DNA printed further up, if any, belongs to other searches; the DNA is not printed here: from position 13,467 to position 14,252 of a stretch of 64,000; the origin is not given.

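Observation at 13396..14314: Translationally coupled three-gene cassette (small protein / DUF3990-like / small protein) with an ART-like motif: candidate uncharacterised toxin-antitoxin or defence module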

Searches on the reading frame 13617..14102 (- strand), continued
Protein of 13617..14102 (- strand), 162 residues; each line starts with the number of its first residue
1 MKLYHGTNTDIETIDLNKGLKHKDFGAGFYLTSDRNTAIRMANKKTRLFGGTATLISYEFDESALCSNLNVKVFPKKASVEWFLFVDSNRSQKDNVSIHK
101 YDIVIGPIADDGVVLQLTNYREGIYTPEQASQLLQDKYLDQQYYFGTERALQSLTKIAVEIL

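Call 47: search_protein_families(library=padloc, alignment_id=A4, max_evalue=1e-10)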
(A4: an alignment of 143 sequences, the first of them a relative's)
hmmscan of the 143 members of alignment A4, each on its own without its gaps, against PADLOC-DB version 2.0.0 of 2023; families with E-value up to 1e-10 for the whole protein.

A. member 1, L001:66-419:+ (118 aa): 0 families

B. families by the number of members that match (of 143 scanned): 116 families (the first 25 are shown)
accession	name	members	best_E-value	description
PDLC04135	mad3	2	7.6e-55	mads_3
PDLC04140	mad8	2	5.2e-22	mads_8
PDLC04134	mad2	2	2e-14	mads_2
PDLC03967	TmtA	1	9.6e-263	-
PDLC02619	DrmD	1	6.5e-203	DrmD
PDLC04792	PDC-S01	1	4.3e-180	-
PDLC03616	REase_MTase_IIG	1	5.4e-172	Type IIG restriction enzyme-methyltransferase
PDLC04786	PDC-S01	1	2.9e-101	-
PDLC03642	MTase_III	1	3.9e-96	Type III methyltransferase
PDLC03634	MTase_III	1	7.7e-94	Type III methyltransferase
PDLC03644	MTase_III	1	8.8e-94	Type III methyltransferase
PDLC03920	MkoA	1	3e-90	-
PDLC03641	MTase_III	1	1.7e-81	Type III methyltransferase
PDLC03640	MTase_III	1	5e-74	Type III methyltransferase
PDLC04788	PDC-S01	1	7e-74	-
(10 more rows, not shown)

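Call 50: search_protein_families(library=phrogs, proteins=[window:13617-14102:-], max_evalue=0.01)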
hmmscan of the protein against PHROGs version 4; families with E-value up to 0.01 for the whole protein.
window:13617-14102:- (162 aa): 1 family
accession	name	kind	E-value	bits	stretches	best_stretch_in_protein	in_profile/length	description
phrog_4700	-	unknown function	5.8e-05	23.9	1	2-48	20-68/149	-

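Call 51: search_dna_similar(query=window:13617-14102:-, collection=phages, mode=protein, max_evalue=0.001, max_rows=25)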
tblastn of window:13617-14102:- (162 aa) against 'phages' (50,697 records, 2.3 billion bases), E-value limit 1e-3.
Records with a match: 7; places in all: 7; records where one place covers at least 80% of the query: 5.
Best place of each record, by identity: <60% 7.
By first word of the organism name: Bacteriophage 5; Geobacillus 2.
By host as written in the record: - 7.
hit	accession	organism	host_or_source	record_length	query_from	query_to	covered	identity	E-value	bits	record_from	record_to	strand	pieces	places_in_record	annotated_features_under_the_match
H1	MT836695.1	Bacteriophage sp.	human fecal samples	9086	1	162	100%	33.3%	8e-10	62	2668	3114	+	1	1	record has no annotation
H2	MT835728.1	Bacteriophage sp.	human fecal samples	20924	1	149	92%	34.7%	1e-13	73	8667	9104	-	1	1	record has no annotation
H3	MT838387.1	Bacteriophage sp.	human fecal samples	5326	1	130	80%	32.8%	9e-12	67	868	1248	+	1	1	record has no annotation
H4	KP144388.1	Geobacillus virus E3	failed fermentation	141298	3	129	78%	32.4%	7e-4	45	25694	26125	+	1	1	hypothetical protein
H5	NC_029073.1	Geobacillus virus E3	failed fermentation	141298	3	129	78%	32.4%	7e-4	45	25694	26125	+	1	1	hypothetical protein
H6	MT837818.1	Bacteriophage sp.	human fecal samples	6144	1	130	80%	31.1%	5e-7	54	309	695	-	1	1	record has no annotation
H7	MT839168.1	Bacteriophage sp.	human fecal samples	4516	1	130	80%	28.9%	4e-5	48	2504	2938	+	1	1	record has no annotation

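Call 52: search_dna_similar(query=window:13617-14102:-, collection=plasmids, mode=protein, max_evalue=0.001, max_rows=25)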
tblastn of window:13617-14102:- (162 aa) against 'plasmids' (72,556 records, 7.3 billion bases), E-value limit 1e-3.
Records with a match: 84; places in all: 85; records where one place covers at least 80% of the query: 81.
Best place of each record, by identity: <60% 84.
By first word of the organism name: Bacteroides 42; Clostridium 15; Parabacteroides 8; Phocaeicola 7; Moraxella 5; Lactobacillus 2; Clostridiaceae 1; Segatella 1; Butyricimonas 1; Priestia 1; and 1 more.
By predicted mobility (MOB-suite, as given by PLSDB): non-mobilizable 47; conjugative 28; mobilizable 9.
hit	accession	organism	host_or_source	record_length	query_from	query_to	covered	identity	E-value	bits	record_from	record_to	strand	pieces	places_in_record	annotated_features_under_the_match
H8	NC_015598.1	Lactobacillus kefiranofaciens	-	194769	3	162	99%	37.5%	2e-16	82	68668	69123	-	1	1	DUF3990 domain-containing protein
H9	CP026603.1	Clostridiaceae bacterium 14S0207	Bos taurus,whole organsim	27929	1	154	95%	37.8%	5e-13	72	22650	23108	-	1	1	hypothetical protein (x2)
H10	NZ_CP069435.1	Moraxella osloensis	-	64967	1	155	96%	37.2%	1e-14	77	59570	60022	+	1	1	DUF3990 domain-containing protein | type I restriction-modification system subunit M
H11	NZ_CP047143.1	Lactobacillus crispatus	Gallus gallus,Isolated and purified ...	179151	3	160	98%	35.8%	1e-13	74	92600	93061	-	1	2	DUF3990 domain-containing protein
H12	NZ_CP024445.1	Moraxella osloensis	Homo sapiens,single cell,skin swab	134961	1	155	96%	36.5%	2e-14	77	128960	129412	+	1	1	DUF3990 domain-containing protein | type I restriction-modification system subunit M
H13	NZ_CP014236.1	Moraxella osloensis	Homo sapiens,pure culture,cerebrospinal ...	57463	1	155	96%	36.5%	2e-14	76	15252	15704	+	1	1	DUF3990 domain-containing protein | type I restriction-modification system subunit M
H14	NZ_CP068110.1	Moraxella osloensis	-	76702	1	155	96%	36.5%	2e-14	76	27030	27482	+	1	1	DUF3990 domain-containing protein | type I restriction-modification system subunit M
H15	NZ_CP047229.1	Moraxella osloensis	whole organism,activated sludge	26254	1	155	96%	36.5%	3e-14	76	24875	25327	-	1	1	DUF3990 domain-containing protein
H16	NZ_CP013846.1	Clostridium botulinum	Microbial isolate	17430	1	160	99%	34.6%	4e-11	67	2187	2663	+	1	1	DUF3990 domain-containing protein | DUF3791 domain-containing protein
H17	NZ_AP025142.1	Clostridium botulinum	Homo sapiens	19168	1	157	97%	35.2%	4e-11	67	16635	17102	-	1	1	DUF3990 domain-containing protein | DUF3791 domain-containing protein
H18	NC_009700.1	Clostridium botulinum F str. Langeland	-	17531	1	160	99%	34.0%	1e-10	66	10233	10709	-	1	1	DUF3990 domain-containing protein | DUF3791 domain-containing protein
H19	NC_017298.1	Clostridium botulinum F str. 230613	-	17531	1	160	99%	34.0%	1e-10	66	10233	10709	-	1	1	DUF3990 domain-containing protein | DUF3791 domain-containing protein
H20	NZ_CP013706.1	Clostridium botulinum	Microbial isolate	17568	1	160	99%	34.0%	1e-10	66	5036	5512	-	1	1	DUF3990 domain-containing protein | DUF3791 domain-containing protein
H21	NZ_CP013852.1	Clostridium botulinum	Microbial isolate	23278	1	160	99%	34.0%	1e-10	66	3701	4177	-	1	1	DUF3990 domain-containing protein | DUF3791 domain-containing protein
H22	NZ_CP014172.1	Clostridium botulinum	Microbial isolate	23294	1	160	99%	34.0%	1e-10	66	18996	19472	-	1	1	DUF3990 domain-containing protein | DUF3791 domain-containing protein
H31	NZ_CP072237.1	Bacteroides uniformis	Homo sapiens,cultured bacterial ...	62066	1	149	92%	34.7%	2e-13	74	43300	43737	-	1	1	DUF3990 domain-containing protein | DUF3791 domain-containing protein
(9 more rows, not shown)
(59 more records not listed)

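Call 53: search_solved_structures(query=A2, max_evalue=10, show_alignments=4)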
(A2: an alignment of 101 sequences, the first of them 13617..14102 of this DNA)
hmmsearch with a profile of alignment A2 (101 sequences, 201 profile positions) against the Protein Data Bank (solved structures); distinct sequences matched with E-value up to 10: 4.
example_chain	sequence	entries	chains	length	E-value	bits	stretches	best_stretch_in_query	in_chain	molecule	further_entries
2n2t_A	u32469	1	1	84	0.057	16.3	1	121-184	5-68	OR303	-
5xy3_G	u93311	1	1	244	0.59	13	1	113-186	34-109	Ribosomal protein L7Ae, putative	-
9d2f_H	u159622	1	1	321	0.77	12.6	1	124-192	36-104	Serine/threonine/tyrosine interacting-like 1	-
3jsv_C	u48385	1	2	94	6.1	9.7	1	117-195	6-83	NF-kappa-B essential modulator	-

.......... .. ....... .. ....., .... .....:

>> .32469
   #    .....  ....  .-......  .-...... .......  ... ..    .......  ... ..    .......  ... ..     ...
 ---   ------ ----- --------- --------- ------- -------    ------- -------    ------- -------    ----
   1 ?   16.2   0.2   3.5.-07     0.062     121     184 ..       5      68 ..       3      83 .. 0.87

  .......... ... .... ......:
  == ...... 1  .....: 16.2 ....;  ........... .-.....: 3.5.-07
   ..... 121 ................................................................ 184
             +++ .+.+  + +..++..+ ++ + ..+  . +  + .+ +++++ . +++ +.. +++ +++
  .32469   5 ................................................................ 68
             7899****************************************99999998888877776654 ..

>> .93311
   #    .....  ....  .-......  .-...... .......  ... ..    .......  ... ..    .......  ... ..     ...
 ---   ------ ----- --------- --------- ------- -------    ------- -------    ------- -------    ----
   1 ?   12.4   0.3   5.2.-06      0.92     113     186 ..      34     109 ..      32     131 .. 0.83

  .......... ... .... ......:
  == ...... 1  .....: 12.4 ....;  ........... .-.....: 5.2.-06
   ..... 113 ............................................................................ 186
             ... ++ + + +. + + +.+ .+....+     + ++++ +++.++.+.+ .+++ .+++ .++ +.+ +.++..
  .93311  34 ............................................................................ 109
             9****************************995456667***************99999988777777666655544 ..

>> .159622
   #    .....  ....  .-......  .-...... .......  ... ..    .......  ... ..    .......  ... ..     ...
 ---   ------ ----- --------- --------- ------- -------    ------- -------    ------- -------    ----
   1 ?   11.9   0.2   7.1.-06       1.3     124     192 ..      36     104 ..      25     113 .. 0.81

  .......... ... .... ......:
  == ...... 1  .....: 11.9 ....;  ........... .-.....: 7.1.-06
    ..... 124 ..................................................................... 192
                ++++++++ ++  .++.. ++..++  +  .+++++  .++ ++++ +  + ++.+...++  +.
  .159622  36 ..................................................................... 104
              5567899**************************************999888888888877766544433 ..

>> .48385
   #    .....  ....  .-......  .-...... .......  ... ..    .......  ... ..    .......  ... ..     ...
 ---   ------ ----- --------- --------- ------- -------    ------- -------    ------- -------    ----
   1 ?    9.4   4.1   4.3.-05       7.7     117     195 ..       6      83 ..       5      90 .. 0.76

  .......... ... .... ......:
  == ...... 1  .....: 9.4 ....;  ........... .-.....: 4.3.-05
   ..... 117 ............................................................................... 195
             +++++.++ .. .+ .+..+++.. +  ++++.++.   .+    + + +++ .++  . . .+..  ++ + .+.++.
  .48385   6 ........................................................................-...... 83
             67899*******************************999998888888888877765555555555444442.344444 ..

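Call 54: get_annotated_region(hit=H18, flank=4000)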
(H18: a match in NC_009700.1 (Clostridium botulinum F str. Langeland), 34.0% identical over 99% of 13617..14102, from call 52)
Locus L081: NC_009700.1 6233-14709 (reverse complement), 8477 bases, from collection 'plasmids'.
description: Clostridium botulinum F str. Langeland plasmid pCLI, complete sequence
organism: Clostridium botulinum F str. Langeland (NCBI taxid 441772)
taxonomy: Bacteria; Bacillota; Clostridia; Eubacteriales; Clostridiaceae; Clostridium; Clostridium botulinum; Clostridium botulinum F str. Langeland
host: -; source: -; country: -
typing (MOB-suite, as given by PLSDB): non-mobilizable; replicon rep_cluster_958
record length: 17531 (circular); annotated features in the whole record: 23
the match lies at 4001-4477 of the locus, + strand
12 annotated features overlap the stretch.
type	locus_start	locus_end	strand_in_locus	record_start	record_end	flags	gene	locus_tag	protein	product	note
CDS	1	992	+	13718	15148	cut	-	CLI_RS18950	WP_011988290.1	HlyD family efflux transporter periplasmic adaptor subunit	-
CDS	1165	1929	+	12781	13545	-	-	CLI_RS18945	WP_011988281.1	hypothetical protein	-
CDS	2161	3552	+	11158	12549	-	-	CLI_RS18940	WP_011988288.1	replication protein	-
CDS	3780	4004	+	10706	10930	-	-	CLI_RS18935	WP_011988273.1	DUF3791 domain-containing protein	-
CDS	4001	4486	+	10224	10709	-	-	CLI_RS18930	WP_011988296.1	DUF3990 domain-containing protein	-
CDS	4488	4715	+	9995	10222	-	-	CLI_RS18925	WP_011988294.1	hypothetical protein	-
CDS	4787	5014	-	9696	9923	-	-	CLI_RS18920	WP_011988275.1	DUF2922 domain-containing protein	-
CDS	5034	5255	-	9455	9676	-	-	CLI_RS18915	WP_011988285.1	DUF1659 domain-containing protein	-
CDS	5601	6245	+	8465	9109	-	-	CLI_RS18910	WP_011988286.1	histidine phosphatase family protein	-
CDS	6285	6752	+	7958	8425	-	-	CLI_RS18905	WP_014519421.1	DNA polymerase III DnaE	-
CDS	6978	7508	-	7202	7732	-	-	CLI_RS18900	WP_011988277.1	sigma-70 family RNA polymerase sigma factor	GO:0006352 - DNA-templated transcription initiation [Evidence IEA]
CDS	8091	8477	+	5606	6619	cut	-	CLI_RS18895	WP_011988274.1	replication initiation protein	GO:0006270 - DNA replication initiation [Evidence IEA]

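Call 55: get_annotated_region(hit=H10, flank=5000)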
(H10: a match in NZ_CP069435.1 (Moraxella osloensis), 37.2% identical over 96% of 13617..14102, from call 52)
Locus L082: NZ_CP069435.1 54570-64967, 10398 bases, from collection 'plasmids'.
description: Moraxella osloensis strain FDAARGOS_1202 plasmid unnamed4, complete sequence
organism: Moraxella osloensis (NCBI taxid 34062)
taxonomy: Bacteria; Pseudomonadota; Gammaproteobacteria; Moraxellales; Moraxellaceae; Moraxella; Moraxella osloensis
host: -; source: -; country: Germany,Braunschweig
typing (MOB-suite, as given by PLSDB): mobilizable; replicon rep_cluster_263; relaxase MOBP
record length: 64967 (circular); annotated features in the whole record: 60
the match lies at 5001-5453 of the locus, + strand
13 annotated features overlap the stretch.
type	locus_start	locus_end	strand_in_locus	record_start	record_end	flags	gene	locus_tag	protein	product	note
CDS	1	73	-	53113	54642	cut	-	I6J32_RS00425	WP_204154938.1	relaxase/mobilization nuclease domain-containing protein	-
CDS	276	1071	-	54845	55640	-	-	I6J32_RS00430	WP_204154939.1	IS5 family transposase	-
CDS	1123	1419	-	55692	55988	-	mobC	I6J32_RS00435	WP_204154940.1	plasmid mobilization relaxosome protein MobC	-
CDS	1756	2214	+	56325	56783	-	-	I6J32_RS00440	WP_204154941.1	hypothetical protein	-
CDS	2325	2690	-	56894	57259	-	-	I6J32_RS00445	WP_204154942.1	hypothetical protein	-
CDS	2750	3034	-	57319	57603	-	-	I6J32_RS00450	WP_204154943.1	hypothetical protein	-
CDS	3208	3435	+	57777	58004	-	-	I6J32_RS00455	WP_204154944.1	helix-turn-helix transcriptional regulator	-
CDS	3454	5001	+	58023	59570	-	-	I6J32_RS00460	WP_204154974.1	type I restriction-modification system subunit M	GO:0006306 - DNA methylation [Evidence IEA]; GO:0009307 - DNA restriction-modification system [Evidence IEA]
CDS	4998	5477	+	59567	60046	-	-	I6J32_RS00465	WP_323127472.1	DUF3990 domain-containing protein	-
CDS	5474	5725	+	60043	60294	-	-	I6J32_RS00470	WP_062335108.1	hypothetical protein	-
CDS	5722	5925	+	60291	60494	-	-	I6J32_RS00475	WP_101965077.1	DUF3791 domain-containing protein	-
CDS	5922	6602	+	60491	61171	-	-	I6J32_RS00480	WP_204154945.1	restriction endonuclease subunit S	GO:0006304 - DNA modification [Evidence IEA]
CDS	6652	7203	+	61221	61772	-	-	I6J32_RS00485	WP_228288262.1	restriction endonuclease subunit S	GO:0006304 - DNA modification [Evidence IEA]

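Call 56: get_annotated_region(hit=H31, flank=4000)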
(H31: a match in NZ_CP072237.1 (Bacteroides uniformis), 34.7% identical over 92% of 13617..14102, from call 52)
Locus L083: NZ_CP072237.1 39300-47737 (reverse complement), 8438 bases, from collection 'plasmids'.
description: Bacteroides uniformis strain CL06T06C18 plasmid pBuniCL06T06-1, complete sequence
organism: Bacteroides uniformis (NCBI taxid 820)
taxonomy: Bacteria; Bacteroidota; Bacteroidia; Bacteroidales; Bacteroidaceae; Bacteroides; Bacteroides uniformis
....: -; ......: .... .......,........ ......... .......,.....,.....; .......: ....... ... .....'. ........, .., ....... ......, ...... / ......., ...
typing (MOB-suite, as given by PLSDB): non-mobilizable
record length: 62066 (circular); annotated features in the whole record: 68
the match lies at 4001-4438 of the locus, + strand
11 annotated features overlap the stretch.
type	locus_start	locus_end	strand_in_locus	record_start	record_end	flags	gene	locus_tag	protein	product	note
CDS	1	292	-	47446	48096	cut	-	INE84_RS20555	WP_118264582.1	hypothetical protein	-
CDS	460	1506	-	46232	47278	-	-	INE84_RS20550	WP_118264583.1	site-specific integrase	GO:0015074 - DNA integration [Evidence IEA]; GO:0006310 - DNA recombination [Evidence IEA]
CDS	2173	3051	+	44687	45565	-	-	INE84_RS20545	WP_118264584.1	ParA family protein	-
CDS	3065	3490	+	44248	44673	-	-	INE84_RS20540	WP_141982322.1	hypothetical protein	-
CDS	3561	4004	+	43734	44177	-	-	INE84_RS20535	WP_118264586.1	DUF3791 domain-containing protein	-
CDS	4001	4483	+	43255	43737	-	-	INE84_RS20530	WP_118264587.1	DUF3990 domain-containing protein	-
CDS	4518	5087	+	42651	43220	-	-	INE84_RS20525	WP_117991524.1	ORF6N domain-containing protein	-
CDS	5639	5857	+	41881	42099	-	-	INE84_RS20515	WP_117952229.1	helix-turn-helix transcriptional regulator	-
CDS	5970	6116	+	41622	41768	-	-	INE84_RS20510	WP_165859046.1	hypothetical protein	-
CDS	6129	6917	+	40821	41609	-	-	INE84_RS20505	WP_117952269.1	Fic family protein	-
CDS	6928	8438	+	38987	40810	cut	-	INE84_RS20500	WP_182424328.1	fimbrillin family protein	-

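Call 57: get_annotated_region(hit=H2, flank=3000)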
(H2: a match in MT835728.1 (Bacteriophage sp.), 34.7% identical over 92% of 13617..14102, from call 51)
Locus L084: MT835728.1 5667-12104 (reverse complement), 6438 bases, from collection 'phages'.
description: UNVERIFIED: Bacteriophage sp. clone scaffold_550 genomic sequence.
organism: Bacteriophage sp. (NCBI taxid 38018)
taxonomy: Viruses
host: -; source: human fecal samples; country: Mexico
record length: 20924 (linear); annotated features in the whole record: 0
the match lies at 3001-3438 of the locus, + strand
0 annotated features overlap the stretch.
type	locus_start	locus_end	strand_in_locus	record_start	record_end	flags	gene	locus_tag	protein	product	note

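Call 58: get_annotated_region(hit=H1, flank=3000)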
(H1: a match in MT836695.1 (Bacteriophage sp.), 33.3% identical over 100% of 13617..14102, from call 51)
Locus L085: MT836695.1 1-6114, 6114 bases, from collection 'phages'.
description: UNVERIFIED: Bacteriophage sp. clone scaffold_2851 genomic sequence.
organism: Bacteriophage sp. (NCBI taxid 38018)
taxonomy: Viruses
host: -; source: human fecal samples; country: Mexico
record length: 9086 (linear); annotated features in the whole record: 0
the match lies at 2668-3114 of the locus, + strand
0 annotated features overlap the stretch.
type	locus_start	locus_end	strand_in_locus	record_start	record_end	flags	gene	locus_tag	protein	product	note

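Call 59: get_annotated_region(hit=H4, flank=3000)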
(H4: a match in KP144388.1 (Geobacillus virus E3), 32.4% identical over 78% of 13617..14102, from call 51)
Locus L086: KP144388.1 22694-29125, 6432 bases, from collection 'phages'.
description: Geobacillus virus E3, complete genome.
organism: Geobacillus virus E3 (NCBI taxid 1572712)
taxonomy: Viruses; Duplodnaviria; Heunggongvirae; Uroviricota; Caudoviricetes
host: -; source: failed fermentation; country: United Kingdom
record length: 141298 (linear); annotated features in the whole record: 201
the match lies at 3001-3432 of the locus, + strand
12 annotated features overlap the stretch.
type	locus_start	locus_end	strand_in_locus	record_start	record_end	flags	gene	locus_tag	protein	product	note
CDS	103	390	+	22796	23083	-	-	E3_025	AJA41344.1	hypothetical protein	GP25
CDS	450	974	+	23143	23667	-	-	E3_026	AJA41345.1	hypothetical protein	GP26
CDS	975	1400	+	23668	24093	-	-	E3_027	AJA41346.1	hypothetical protein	GP27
CDS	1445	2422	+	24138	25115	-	-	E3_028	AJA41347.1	integrase-like protein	GP28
CDS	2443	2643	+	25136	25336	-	-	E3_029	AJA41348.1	hypothetical protein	GP29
CDS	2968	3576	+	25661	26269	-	-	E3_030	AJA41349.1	hypothetical protein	GP30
CDS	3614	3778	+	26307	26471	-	-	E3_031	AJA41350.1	hypothetical protein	GP31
CDS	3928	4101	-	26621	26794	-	-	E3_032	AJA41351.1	hypothetical protein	GP32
CDS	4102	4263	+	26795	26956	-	-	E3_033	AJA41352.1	hypothetical protein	GP33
CDS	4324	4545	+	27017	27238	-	-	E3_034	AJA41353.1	hypothetical protein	GP34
CDS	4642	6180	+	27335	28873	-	-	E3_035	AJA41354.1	hypothetical protein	GP35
CDS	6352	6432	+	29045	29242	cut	-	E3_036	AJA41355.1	hypothetical protein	GP36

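Call 60: get_annotated_region(hit=H3, flank=3000)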
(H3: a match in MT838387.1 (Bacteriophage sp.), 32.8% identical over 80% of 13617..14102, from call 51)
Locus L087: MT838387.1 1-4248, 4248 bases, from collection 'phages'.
description: UNVERIFIED: Bacteriophage sp. clone scaffold_7512 genomic sequence.
organism: Bacteriophage sp. (NCBI taxid 38018)
taxonomy: Viruses
host: -; source: human fecal samples; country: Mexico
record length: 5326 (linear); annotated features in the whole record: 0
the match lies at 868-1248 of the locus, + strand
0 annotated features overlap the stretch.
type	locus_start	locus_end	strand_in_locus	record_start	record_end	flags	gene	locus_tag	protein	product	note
